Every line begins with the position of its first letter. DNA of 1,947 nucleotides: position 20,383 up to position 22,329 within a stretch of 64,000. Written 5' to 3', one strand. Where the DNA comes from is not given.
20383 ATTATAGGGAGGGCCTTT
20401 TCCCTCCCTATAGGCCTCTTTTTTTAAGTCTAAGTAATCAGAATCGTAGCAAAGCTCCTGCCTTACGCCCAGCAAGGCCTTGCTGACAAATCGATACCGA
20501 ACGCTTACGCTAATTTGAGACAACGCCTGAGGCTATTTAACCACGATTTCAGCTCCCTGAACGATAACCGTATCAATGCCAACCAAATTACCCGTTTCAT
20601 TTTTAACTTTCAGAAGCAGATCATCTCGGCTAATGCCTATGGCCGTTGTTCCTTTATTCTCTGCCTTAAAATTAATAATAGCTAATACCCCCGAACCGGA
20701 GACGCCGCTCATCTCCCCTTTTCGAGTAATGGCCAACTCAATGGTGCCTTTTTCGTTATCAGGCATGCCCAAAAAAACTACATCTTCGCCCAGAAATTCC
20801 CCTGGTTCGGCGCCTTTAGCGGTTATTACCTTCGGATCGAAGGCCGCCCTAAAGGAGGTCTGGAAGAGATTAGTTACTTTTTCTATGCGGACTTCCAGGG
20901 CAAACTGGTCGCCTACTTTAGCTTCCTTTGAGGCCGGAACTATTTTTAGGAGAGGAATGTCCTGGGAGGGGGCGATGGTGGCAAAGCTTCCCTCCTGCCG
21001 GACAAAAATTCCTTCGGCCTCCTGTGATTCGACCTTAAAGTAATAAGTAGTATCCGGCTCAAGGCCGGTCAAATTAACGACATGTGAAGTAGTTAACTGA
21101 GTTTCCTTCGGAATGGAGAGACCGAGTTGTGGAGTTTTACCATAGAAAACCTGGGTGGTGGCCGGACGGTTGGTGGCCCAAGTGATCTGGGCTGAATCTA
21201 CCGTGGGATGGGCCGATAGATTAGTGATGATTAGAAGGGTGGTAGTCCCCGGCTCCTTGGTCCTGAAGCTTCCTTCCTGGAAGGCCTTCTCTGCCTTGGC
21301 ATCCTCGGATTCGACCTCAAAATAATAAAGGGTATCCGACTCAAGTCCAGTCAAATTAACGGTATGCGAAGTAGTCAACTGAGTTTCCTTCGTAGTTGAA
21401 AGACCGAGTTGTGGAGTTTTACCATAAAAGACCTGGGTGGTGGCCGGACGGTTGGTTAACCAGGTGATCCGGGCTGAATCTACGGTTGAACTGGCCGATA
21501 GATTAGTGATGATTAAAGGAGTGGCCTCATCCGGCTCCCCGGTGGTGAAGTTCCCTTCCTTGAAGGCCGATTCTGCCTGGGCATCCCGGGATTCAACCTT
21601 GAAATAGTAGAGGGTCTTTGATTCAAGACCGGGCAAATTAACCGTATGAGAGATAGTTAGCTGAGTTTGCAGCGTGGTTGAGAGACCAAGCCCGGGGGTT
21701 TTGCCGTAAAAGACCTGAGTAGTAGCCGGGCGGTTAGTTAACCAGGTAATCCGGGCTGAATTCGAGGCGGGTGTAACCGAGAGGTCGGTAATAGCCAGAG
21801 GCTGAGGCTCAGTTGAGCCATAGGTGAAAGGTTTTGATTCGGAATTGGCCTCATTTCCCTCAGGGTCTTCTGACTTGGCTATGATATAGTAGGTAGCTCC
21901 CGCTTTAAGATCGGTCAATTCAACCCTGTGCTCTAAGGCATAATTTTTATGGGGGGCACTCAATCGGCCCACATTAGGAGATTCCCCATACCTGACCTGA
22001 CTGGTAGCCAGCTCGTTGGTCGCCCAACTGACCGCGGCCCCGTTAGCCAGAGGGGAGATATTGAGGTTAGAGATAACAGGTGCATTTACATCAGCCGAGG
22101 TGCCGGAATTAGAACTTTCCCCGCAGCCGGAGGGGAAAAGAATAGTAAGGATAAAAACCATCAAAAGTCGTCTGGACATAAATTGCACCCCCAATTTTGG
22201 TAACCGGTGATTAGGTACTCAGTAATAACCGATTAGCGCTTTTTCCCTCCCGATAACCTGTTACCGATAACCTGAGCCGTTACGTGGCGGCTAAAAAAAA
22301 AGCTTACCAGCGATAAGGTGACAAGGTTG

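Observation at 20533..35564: Candidate cohesin-dockerin surface-assembly system combined with T9SS sorting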

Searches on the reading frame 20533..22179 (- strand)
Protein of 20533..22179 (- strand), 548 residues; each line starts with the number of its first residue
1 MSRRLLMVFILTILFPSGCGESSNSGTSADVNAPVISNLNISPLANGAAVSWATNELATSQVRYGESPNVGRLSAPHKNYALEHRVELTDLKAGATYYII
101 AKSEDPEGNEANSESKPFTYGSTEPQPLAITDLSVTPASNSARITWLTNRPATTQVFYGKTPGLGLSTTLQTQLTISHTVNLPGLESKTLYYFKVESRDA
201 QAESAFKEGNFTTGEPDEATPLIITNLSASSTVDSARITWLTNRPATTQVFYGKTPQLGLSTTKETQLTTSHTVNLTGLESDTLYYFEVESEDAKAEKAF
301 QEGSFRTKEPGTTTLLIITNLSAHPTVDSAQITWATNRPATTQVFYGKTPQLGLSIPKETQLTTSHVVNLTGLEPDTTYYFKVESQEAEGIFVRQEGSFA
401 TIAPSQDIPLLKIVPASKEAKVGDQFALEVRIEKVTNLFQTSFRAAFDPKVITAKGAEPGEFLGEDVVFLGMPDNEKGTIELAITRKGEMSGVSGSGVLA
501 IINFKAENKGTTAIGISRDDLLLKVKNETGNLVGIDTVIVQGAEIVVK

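Call 9: search_protein_families(library=pfam, proteins=[window:20533-22179:-], max_evalue=0.1)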
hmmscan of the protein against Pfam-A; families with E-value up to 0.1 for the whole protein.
window:20533-22179:- (548 aa): 12 families
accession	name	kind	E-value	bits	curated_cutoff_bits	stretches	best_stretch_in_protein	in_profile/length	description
PF16656.11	Pur_ac_phosph_N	-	1.8e-33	115.4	30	4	326-392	11-84/93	Purple acid Phosphatase, N-terminal domain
PF00041.27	fn3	-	3.6e-14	53.2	25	3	320-390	5-73/84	Fibronectin type III domain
PF00963.24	Cohesin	-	2.5e-11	44.4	24.1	1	414-517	4-115/139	Cohesin domain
PF16655.11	PhoD_N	-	8.2e-11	42.8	30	2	213-307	5-90/90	PhoD-like phosphatase, N-terminal domain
PF17425.8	Arylsulfotran_N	-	2.4e-05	24.7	24.2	0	358-390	44-76/88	Arylsulfotransferase Ig-like domain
PF17964.7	Big_10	-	0.0001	23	22.9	0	372-411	48-87/164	Bacterial Ig domain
PF25077.1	DUF7800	-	0.00045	20.7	27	0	234-296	16-76/89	Domain of unknown function (DUF7800)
PF16874.11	Glyco_hydro_36C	-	0.00086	20.1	27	0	365-390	29-54/77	Glycosyl hydrolase family 36 C-terminal domain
PF10179.15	NDNF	-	0.0015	19.1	27.3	0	367-383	90-106/127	Neuron-derived neurotrophic factor, first Fn(III) domain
PF09294.16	Interfer-bind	-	0.0018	19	21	0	359-387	58-86/104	Interferon-alpha/beta receptor, fibronectin type III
PF12673.12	SipL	-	0.0072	17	23.6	0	155-199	33-72/78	SipL, SPOCS domain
PF14873.11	BNR_assoc_N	-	0.0085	16.2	25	0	262-314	36-89/153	N-terminal domain of BNR-repeat neuraminidase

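Call 15: find_homologous_proteins(query=window:20533-22179:-)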
Query window:20533-22179:- (548 aa): 63 proteins with E <= 0.001 among 8000 candidates.
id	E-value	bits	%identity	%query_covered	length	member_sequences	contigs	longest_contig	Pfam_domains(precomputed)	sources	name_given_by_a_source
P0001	0.0e+0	1195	100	100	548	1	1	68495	PF16655.13,PF17425.9,PF00963.25,PF00041.28,PF16656.12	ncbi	ncbi:MAG: fibronectin type III domain-containing protein [bacterium]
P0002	7.5e-185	634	59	100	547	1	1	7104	PF16655.13,PF23376.2,PF00963.25,PF00041.28,PF10179.16,PF16656.12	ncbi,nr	ncbi:MAG: fibronectin type III domain-containing protein [bacterium]|nr:fibronectin type III domain-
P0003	1.0e-68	250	36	70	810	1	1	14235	PF16655.13,PF17425.9,PF25059.2,PF23376.2,PF25788.3,PF00041.28,PF16656.12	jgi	jgi:phosphodiesterase/alkaline phosphatase D-like protein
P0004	4.2e-68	248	32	67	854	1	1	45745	PF16655.13,PF25059.2,PF23376.2,PF25077.2,PF25788.3,PF13860.13,PF00041.28,PF16656.12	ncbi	-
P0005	1.6e-64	237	36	65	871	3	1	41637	PF16655.13,PF25059.2,PF23376.2,PF13860.13,PF00041.28,PF16656.12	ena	-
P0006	4.2e-63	232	37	51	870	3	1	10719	PF16655.13,PF25059.2,PF23376.2,PF25788.3,PF13860.13,PF00041.28,PF16656.12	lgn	-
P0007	4.5e-61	225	34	64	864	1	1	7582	PF16655.13,PF23376.2,PF00041.28,PF16656.12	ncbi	-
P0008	2.8e-43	167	32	67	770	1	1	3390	PF16655.13,PF25059.2,PF23376.2,PF25833.1,PF13860.13,PF00041.28,PF16656.12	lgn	-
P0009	2.1e-37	147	40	47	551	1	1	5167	PF01471.24,PF28407.1,PF00041.28,PF16656.12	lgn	-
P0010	2.9e-34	137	34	67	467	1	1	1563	PF16655.13,PF25814.2,PF00041.28,PF16656.12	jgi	jgi:hypothetical protein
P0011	5.5e-32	129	34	47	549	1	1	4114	PF01471.24,PF00041.28,PF16656.12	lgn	-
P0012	2.7e-31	127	33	48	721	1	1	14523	PF16655.13,PF07691.18,PF00041.28,PF16656.12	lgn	-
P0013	3.3e-31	127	37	49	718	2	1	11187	PF16655.13,PF25059.2,PF05922.22,PF23376.2,PF00041.28,PF00082.28,PF16656.12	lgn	-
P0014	6.8e-31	126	32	56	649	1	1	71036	PF25059.2,PF01471.24,PF00041.28,PF16656.12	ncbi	-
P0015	2.1e-28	118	27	66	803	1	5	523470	PF16655.13,PF25059.2,PF23376.2,PF16893.12,PF01471.24,PF00041.28,PF16656.12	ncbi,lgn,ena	ncbi:MAG: peptidoglycan-binding protein [Patescibacteria group bacterium]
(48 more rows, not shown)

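Call 16: find_encoding_contigs(protein=P0001, flank=10000, max_places=3)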
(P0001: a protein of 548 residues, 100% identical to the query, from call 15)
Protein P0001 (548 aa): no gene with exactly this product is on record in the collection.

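Call 17: find_encoding_contigs(protein=P0002, flank=10000, max_places=3)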
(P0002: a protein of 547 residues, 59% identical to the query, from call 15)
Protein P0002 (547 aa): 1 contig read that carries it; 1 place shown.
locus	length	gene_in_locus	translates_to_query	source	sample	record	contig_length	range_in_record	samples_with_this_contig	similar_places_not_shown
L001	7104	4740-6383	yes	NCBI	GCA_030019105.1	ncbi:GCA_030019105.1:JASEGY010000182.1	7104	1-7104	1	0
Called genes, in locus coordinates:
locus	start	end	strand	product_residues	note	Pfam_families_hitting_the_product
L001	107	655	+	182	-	PF01545:Cation_efflux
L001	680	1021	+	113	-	PF16916:ZT_dimer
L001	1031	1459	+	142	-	PF01951:Archease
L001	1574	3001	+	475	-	PF01139:RtcB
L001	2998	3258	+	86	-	-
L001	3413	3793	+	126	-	-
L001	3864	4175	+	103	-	-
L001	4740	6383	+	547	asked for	PF00041:fn3 (faint), PF16655:PhoD_N (faint), PF23376:Fn3_VIN3 (faint), PF16656:Pur_ac_phosph_N, PF10179:NDNF (faint), PF16656:Pur_ac_phosph_N (weak), PF00963:Cohesin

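Call 31: search_protein_families(library=ncbifam, proteins=[window:20533-22179:-], max_evalue=0.01)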
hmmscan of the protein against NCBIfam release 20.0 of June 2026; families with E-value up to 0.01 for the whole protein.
window:20533-22179:- (548 aa): 0 families

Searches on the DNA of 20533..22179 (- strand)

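Call 85: search_rna_families(sources=[L001, L081, L082], threshold=gathering)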
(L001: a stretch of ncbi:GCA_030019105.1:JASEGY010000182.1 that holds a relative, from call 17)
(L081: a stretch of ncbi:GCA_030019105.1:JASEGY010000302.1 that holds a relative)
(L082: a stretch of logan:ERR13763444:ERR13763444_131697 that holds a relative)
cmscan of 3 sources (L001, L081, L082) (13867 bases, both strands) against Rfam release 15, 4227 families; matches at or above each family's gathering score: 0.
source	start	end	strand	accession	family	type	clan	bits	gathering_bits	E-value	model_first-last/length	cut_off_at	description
